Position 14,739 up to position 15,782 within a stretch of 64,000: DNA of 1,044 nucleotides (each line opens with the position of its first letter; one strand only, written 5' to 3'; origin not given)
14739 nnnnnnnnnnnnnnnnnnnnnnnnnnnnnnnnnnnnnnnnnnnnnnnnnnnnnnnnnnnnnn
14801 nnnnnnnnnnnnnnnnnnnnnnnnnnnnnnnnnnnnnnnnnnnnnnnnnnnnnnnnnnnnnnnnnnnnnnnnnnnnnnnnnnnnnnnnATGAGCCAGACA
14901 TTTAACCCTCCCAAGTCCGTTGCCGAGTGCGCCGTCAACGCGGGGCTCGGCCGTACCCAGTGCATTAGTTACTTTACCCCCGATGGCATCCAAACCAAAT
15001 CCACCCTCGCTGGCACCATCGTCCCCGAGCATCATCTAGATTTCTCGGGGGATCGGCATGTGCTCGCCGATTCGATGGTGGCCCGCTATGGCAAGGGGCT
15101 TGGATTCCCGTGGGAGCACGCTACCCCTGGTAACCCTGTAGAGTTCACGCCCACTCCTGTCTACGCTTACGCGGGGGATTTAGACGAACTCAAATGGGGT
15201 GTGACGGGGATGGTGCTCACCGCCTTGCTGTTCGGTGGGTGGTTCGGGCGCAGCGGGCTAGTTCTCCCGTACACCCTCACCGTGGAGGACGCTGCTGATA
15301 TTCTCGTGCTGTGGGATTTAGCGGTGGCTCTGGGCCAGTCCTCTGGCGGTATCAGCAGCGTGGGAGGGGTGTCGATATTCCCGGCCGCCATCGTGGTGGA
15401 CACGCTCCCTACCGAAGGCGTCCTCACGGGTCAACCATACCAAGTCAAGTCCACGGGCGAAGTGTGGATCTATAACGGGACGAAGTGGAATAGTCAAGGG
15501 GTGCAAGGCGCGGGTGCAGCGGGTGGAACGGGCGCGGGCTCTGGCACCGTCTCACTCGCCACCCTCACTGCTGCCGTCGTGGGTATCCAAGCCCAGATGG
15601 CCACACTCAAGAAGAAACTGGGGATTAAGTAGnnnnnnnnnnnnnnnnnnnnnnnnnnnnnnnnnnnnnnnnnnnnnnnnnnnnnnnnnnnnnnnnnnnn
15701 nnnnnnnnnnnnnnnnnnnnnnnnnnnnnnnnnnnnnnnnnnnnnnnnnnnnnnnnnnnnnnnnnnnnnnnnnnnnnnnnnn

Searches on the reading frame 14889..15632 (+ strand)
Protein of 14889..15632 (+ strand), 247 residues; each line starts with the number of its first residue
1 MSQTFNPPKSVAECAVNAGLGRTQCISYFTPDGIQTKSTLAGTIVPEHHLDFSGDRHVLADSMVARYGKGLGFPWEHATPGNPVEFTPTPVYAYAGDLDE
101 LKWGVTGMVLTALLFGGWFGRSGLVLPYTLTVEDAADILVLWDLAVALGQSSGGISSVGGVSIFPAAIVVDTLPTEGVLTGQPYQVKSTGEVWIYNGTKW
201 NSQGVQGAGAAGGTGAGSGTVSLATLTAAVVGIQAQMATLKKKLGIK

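Call 7: search_protein_families(library=pfam, proteins=[window:14889-15632:+], max_evalue=0.01)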
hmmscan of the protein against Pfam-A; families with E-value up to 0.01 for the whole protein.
window:14889-15632:+ (247 aa): 0 families

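Call 8: search_protein_families(library=phrogs, proteins=[window:14889-15632:+], max_evalue=0.01)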
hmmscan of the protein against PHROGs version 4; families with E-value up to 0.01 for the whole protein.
window:14889-15632:+ (247 aa): 1 family
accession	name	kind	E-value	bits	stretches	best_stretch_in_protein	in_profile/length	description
phrog_3904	-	tail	0.0025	17.1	1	170-215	637-684/1086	tail fiber protein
